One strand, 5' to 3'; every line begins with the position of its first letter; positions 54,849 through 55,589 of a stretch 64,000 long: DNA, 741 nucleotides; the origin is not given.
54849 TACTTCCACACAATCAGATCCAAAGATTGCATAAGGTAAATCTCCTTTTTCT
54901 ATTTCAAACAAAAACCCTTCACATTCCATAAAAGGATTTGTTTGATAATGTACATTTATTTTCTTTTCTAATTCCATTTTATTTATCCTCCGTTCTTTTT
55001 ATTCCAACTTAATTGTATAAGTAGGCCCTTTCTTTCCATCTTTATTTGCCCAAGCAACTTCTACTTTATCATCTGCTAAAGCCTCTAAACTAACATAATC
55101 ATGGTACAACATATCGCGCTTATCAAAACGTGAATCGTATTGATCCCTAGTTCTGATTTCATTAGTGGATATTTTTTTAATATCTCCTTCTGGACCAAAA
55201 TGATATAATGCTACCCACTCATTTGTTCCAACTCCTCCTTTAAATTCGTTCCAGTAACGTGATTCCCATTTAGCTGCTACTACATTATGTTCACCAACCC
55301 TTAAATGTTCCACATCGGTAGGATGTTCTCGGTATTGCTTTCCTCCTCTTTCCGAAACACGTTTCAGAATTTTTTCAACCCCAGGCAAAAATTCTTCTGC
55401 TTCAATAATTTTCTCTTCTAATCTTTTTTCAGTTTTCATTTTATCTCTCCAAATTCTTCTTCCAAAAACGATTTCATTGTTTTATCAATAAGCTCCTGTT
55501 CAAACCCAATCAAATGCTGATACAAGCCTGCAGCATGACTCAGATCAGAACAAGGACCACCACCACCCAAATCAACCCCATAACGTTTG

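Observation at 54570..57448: Seven-gene operon of small unknown proteins with a stereotyped, partly duplicated translation-initiation cassette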

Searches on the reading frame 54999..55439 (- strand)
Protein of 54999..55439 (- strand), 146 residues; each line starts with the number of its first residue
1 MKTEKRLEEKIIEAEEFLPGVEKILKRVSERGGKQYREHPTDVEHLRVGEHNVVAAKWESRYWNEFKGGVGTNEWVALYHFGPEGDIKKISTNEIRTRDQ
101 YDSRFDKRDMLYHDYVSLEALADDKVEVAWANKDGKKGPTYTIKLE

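Call 5: search_protein_families(library=pfam, proteins=[window:54999-55439:-], max_evalue=1)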
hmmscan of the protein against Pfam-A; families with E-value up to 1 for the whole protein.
window:54999-55439:- (146 aa): 0 families

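Call 10: search_protein_families(library=ncbifam, proteins=[window:54999-55439:-], max_evalue=1)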
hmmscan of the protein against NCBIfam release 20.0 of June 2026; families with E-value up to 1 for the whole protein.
window:54999-55439:- (146 aa): 0 families

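Call 11: search_protein_families(library=phrogs, proteins=[window:54999-55439:-], max_evalue=1)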
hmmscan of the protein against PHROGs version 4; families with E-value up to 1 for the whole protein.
window:54999-55439:- (146 aa): 0 families

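Call 14: find_related_loci(query=window:54999-55439:-, collection=genome_contigs, flank=8000)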
Query window:54999-55439:- (146 aa) in genome_contigs; peptide patterns used: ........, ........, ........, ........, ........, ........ (x = any residue, [..] = any of these).
173 stretches matched a pattern; 4 encode a relative of the query (tblastn E <= 1e-3); 4 distinct loci.
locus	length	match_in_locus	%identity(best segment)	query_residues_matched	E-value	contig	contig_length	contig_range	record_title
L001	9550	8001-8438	95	1-146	9e-91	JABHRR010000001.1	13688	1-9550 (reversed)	MAG: Candidatus Woesearchaeota archaeon isolate SI039_bin18 k141_7097, whole genome shotgun sequence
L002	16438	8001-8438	93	1-146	4e-90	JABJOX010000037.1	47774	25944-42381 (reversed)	MAG: Candidatus Woesearchaeota archaeon isolate SI075_bin52 k141_708633, whole genome shotgun sequence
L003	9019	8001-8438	65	1-146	4e-60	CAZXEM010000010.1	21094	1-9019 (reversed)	MAG TPA_asm: uncultured Methanosarcinales archaeon isolate binchicken_co28_250 genome assembly, contig: NODE_1759_length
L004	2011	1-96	100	115-146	1e-16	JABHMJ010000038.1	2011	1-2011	MAG: Candidatus Woesearchaeota archaeon isolate SI037S2_bin65 k141_1026583, whole genome shotgun sequence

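Call 20: find_homologous_proteins(query=window:54999-55439:-)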
Query window:54999-55439:- (146 aa): 9 proteins with E <= 0.001 among 20 candidates.
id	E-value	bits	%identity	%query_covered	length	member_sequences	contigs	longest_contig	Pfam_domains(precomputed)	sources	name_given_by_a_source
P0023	3.0e-86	305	94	100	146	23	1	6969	-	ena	-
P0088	2.5e-57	211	68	100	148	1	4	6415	-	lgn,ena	-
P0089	2.2e-56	208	67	96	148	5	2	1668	-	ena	-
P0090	6.2e-56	206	68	100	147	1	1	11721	-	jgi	jgi:hypothetical protein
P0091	4.1e-54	201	65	100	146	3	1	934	-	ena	-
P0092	2.5e-52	195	62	99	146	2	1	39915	-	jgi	jgi:hypothetical protein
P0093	1.1e-40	157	57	100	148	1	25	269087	-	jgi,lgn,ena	jgi:hypothetical protein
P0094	2.6e-39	153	51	99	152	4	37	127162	-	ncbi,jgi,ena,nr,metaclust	ncbi:hypothetical protein HON71_03960 [Candidatus Woesearchaeota archaeon]|jgi:hypothetical protein|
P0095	1.0e-21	95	39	100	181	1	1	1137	-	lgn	-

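Call 24: find_encoding_contigs(protein=P0092, flank=8000, max_places=3)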
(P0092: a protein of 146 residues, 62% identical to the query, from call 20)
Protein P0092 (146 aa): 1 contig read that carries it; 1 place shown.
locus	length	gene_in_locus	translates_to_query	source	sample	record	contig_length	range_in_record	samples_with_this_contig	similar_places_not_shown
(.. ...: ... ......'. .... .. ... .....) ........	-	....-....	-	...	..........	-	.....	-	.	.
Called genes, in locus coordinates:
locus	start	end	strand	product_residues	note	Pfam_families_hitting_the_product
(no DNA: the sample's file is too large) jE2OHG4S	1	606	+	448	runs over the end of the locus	PF02881:SRP54_N, PF13401:AAA_22 (weak), PF00448:SRP54, PF01656:CbiA (weak), PF02978:SRP_SPB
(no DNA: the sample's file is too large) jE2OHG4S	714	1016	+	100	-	-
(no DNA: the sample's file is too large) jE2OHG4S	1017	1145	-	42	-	-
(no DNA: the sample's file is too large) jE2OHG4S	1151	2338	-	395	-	PF01136:Peptidase_U32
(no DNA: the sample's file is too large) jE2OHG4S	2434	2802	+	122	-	-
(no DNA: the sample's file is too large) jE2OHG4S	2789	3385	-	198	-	PF00149:Metallophos, PF12850:Metallophos_2, PF14582:Metallophos_3 (faint)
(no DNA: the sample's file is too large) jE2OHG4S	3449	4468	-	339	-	PF00291:PALP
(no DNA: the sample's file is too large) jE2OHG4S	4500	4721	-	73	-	-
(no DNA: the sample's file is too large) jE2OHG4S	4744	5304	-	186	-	PF01997:Translin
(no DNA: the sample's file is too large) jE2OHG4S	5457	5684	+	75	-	PF01423:LSM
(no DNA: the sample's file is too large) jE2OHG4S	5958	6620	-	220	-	-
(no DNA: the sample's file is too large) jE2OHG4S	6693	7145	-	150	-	PF13404:HTH_AsnC-type, PF13412:HTH_24, PF01037:AsnC_trans_reg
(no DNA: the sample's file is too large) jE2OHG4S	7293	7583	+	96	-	-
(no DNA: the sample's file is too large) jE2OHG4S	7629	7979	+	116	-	-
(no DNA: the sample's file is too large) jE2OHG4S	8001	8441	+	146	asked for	-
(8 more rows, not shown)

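Call 26: search_protein_families(library=pfam, proteins=[L002:5907-6566:+, L003:6695-7600:+, L002:5379-5663:+, L001:5348-6646:+, L001:7097-7975:+, L006:9519-10655:+, L005:6258-6596:+, L005:10375-10746:+], max_evalue=0.1)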
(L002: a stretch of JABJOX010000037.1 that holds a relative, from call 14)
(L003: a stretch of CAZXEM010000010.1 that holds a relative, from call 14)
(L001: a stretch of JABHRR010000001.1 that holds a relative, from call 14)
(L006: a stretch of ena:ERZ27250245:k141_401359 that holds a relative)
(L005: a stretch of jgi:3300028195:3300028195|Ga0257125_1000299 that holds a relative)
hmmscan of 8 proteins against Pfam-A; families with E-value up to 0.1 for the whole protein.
L002:5907-6566:+ (219 aa): 0 families

L003:6695-7600:+ (301 aa): 0 families

L002:5379-5663:+ (94 aa): 2 families
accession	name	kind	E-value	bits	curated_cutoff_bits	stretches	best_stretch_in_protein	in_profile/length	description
PF18958.6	DUF5700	-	0.0025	17.7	25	1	11-59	106-148/283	Putative zinc dependent peptidase (DUF5700)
PF06114.19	Peptidase_M78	-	0.028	14.6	22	1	40-60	41-61/123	IrrE N-terminal-like domain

L001:5348-6646:+ (432 aa): 0 families

L001:7097-7975:+ (292 aa): 1 family
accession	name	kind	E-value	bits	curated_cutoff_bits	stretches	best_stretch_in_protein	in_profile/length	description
PF08522.16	BT_3987-like_N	-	0.042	15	25.9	0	220-266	55-99/120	BT_3987-like, N-terminal domain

L006:9519-10655:+ (378 aa): 0 families

L005:6258-6596:+ (112 aa): 1 family
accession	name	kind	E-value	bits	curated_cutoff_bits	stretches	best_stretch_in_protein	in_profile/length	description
PF02674.22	Colicin_V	-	0.025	15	29.3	1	47-110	25-87/144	Colicin V production protein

L005:10375-10746:+ (123 aa): 0 families

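Call 34: search_solved_structures(query=A2, max_evalue=10)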
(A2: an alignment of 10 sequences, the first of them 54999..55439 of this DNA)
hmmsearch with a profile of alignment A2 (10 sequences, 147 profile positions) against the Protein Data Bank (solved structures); distinct sequences matched with E-value up to 10: 0.

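Call 39: predict_structure(alignment_id=A2)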
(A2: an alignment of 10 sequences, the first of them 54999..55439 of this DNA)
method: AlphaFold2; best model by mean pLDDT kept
length: 146 residues; sequences in the alignment: 10
mean_pLDDT: 90.0   pTM: 0.85
mean pLDDT of the five models: 90.0, 88.1, 87.8, 85.7, 84.1
residues with pLDDT >= 90: 97; 70-90: 43; 50-70: 5; < 50: 1
segments of 3 or more residues with pLDDT < 50: none
pLDDT, mean of each block of 10 residues (from residue 1): 78 97 94 88 94 96 83 95 91 90 81 89 94 89 90
secondary structure, 60 per line:
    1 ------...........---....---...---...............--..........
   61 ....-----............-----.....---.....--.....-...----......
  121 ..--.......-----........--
elements in order: H7-17 H21-24 E28-30 E34-48 E51-64 E70-81 E87-91 E95-99 E102-106 E115-122 E125-131 E137-144

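Call 45: fold_search(model_id=the predicted structure, library=pdb)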
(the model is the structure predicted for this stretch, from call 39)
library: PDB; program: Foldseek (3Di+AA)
matches with E <= 10: 795; with E <= 0.001: 0
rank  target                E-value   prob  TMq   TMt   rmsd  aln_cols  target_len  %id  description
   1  1izn_A                5.4e-02  0.44  0.23  0.14  12.5       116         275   11  Crystal Structure of Actin Filament Capping Protein CapZ (released 2003-04-08)
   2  3lk2_A                8.4e-02  0.35  0.22  0.14  12.6       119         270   11  Crystal structure of CapZ bound to the uncapping motif from CARMIL (released 2010-04-07)
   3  1wzn_A                8.8e-02  0.20  0.21  0.15  16.3       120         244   15  Crystal Structure of the SAM-dependent methyltransferase from Pyrococcus horikoshii OT3 (released 2006-03-14)
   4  9y9m_Y                9.4e-02  0.30  0.22  0.14  12.6       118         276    8  Capping protein bound to the barbed end of cofilactin (released 2026-03-04)
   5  3ild                  1.1e-01  0.57  0.25  0.25   8.2        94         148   14  Structure of ORF157-K57A from Acidianus filamentous virus 1 (released 2010-03-23)
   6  8xx5_B                1.1e-01  0.12  0.17  0.03  18.0       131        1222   14  ASFV RNAP M1249L C-tail occupied complex1 (MCOC1) (released 2025-01-22)
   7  2ibg_B                1.1e-01  0.08  0.16  0.13  14.4       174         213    8  Crystal Structure of Hedgehog Bound to the FNIII Domains of Ihog (released 2006-10-24)
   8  1izn_C                1.3e-01  0.28  0.22  0.14  12.5       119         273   11  Crystal Structure of Actin Filament Capping Protein CapZ (released 2003-04-08)
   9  6z9c                  1.3e-01  0.23  0.24  0.17  11.7       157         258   13  Structure of human POLDIP2, a multifaceted adaptor protein in metabolism and genome stability (released 2020-06-17)
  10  7dsa_A                1.4e-01  0.21  0.21  0.14  12.4       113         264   11  Crystal structure of actin capping protein in complex with V-1 (space group P62) (released 2021-03-03)
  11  3aaa_A                1.5e-01  0.18  0.20  0.13  13.0       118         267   11  Crystal Structure of Actin capping protein in complex with V-1 (released 2010-08-04)
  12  9y9l_Y                1.5e-01  0.44  0.24  0.16   7.3        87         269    6  CP at the barbed end with one cofilin on second-to-last subunit (released 2026-03-04)
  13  8f8q_G                1.5e-01  0.44  0.24  0.14   7.3        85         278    6  Cryo-EM structure of the CapZ-capped barbed end of F-actin (released 2023-06-07)
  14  7ds8_A                1.6e-01  0.18  0.21  0.13  12.9       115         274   11  Crystal structure of actin capping protein in complex with twinflin-1/CD2AP CPI chimera peptide (CDN-TWC) (released 2021-03-03)
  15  7ds2_A                1.7e-01  0.25  0.23  0.14  12.4       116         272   11  Crystal structure of actin capping protein in complex with twinflin-1 C-terminus tail (released 2021-03-03)
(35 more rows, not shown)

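Call 48: fold_search(model_id=the predicted structure, library=viral)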
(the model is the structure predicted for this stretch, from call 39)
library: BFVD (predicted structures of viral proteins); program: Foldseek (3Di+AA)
matches with E <= 10: 1219; with E <= 0.001: 0
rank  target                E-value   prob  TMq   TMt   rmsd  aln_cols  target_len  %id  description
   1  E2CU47                2.4e-02  0.23  0.18  0.12  19.6       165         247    8  Proliferating cell nuclear antigen [Turbot reddish body iridovirus]
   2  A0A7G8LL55            5.9e-02  0.28  0.19  0.19  10.6       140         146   14  Uncharacterized protein [Gordonia phage JKSyngboy]
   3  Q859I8                6.9e-02  0.89  0.33  0.46   4.8        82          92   13  (no name in the UniProt tables at hand)
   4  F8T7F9                6.9e-02  0.63  0.30  0.38   9.0       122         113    7  Hemagglutinin-neuraminidase (Fragment) [avian paramyxovirus 2]
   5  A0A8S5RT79            8.2e-02  0.35  0.28  0.21  10.9       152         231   10  Uncharacterized protein [Caudovirales sp. gcode 4]
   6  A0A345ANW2            9.7e-02  0.63  0.27  0.39   5.4        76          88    9  (no name in the UniProt tables at hand)
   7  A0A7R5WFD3            1.0e-01  0.14  0.18  0.04  16.7       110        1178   10  DNA-directed RNA polymerase [Diachasmimorpha longicaudata entomopoxvirus]
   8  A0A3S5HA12            1.1e-01  0.12  0.15  0.12  11.8       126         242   14  Uncharacterized protein [Phascolarctid gammaherpesvirus 1]
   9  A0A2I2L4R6            1.2e-01  0.14  0.20  0.12  12.0       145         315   11  MORN-repeat protein [Orpheovirus IHUMI-LCC2]
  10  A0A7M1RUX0            1.4e-01  0.12  0.20  0.05  20.2       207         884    8  Uncharacterized protein [uncultured phage cr124_1]
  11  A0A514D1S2            1.4e-01  0.28  0.24  0.24  10.3        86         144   15  Uncharacterized protein [Leviviridae sp.]
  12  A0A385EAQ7            1.5e-01  0.63  0.24  0.40   8.0        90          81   14  Uncharacterized protein [Caulobacter phage CcrPW]
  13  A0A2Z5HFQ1            1.5e-01  0.11  0.20  0.10  15.0       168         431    8  (no name in the UniProt tables at hand)
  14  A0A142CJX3            1.5e-01  0.10  0.17  0.17  15.5       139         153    9  (no name in the UniProt tables at hand)
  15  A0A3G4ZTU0            1.5e-01  0.07  0.16  0.04  20.0       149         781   15  Uncharacterized protein [Edafosvirus sp.]
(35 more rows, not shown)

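Call 51: find_related_loci(query=A2, collection=metagenome_contigs, flank=8000)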
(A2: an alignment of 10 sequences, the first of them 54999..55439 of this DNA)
Query A2 (146 aa) in metagenome_contigs; peptide patterns used: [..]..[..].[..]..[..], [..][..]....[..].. (x = any residue, [..] = any of these).
600 stretches matched a pattern (row limit reached: there are more); 2 encode a relative of the query (tblastn E <= 1e-3); 2 distinct loci.
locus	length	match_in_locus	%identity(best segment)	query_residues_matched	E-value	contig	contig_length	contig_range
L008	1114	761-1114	100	1-118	4e-85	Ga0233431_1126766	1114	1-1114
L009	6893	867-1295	42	3-145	9e-29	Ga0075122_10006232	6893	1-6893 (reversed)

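Call 52: search_protein_families(library=padloc, proteins=[window:54999-55439:-], max_evalue=0.1)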
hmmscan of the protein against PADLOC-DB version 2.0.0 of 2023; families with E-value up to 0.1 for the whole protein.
window:54999-55439:- (146 aa): 0 families

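Call 56: search_protein_families(library=pfam, proteins=[L009:73-861:+, L009:864-1301:+, L005:10129-10353:+, L005:7358-7657:+, L005:6100-6261:+, L005:2001-2933:-, L005:3221-3673:-, L005:10755-11195:-], max_evalue=0.1)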
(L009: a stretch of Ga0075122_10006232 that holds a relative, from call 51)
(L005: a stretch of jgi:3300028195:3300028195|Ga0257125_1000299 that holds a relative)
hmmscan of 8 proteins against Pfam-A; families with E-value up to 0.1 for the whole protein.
L009:73-861:+ (262 aa): 0 families

L009:864-1301:+ (145 aa): 0 families

L005:10129-10353:+ (74 aa): 0 families

L005:7358-7657:+ (99 aa): 0 families

L005:6100-6261:+ (53 aa): 1 family
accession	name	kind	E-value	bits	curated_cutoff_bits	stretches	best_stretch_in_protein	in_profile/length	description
PF23399.1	LTI65_PGEED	-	0.0043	17.2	27.3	1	2-12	5-15/31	LTI65/LTI78 PGEED repeat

L005:2001-2933:- (310 aa): 1 family
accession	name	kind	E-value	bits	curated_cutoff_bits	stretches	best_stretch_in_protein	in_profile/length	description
PF07737.17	ATLF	-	0.0044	17.2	27.4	1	52-123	13-88/193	Anthrax toxin lethal factor, N- and C-terminal domain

L005:3221-3673:- (150 aa): 0 families

L005:10755-11195:- (146 aa): 12 families
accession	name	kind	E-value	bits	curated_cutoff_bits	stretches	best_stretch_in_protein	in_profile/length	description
PF10241.14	KxDL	-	0.0016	19.1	27.2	0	45-120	6-77/86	Uncharacterized conserved protein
PF00170.26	bZIP_1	-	0.0018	18.7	27.6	1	87-119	29-61/64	bZIP transcription factor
PF04108.17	ATG17_like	-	0.0029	17.6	43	1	7-115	47-154/355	Autophagy protein ATG17-like domain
PF20663.3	COG4_N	-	0.0073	16.8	27.3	1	61-120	8-65/107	Conserved oligomeric Golgi complex subunit 4, N-terminal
PF13851.11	GAS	-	0.012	15.5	32.3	1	70-118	27-74/200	Growth-arrest specific micro-tubule binding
PF08702.15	Fib_alpha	-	0.015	15.9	29.9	1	26-121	28-125/143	Fibrinogen alpha/beta chain family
PF20975.2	DGCcoil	-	0.038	13.6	26.7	1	66-122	77-135/359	DGC-associated coil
PF12325.13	TMF_TATA_bd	-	0.049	14.2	29.1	0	77-113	5-41/115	TATA element modulatory factor 1 TATA binding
PF23005.1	DUF7032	-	0.055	13.7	27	0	23-77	19-76/115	Domain of unknown function (DUF7032)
PF05478.16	Prominin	-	0.059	11.9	34.3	1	59-121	645-707/799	Prominin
PF07716.20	bZIP_2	-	0.084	13.4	22.3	1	83-110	24-51/54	Basic region leucine zipper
PF05388.16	Carbpep_Y_N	-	0.092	13.5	25.8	0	55-108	38-88/127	Carboxypeptidase Y pro-peptide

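Call 67: find_related_loci(query=A2, collection=viral_contigs, flank=8000)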
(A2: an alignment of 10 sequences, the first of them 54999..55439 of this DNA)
Query A2 (146 aa) in viral_contigs; peptide patterns used: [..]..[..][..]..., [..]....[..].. (x = any residue, [..] = any of these).
131 stretches matched a pattern, but none encodes a relative of the query by tblastn (E <= 1e-3).

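Call 99: search_dna_similar(query=window:54999-55439:-, collection=plasmids, mode=protein, max_evalue=0.001)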
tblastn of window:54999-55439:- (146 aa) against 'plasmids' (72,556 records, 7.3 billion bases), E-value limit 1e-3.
No match.
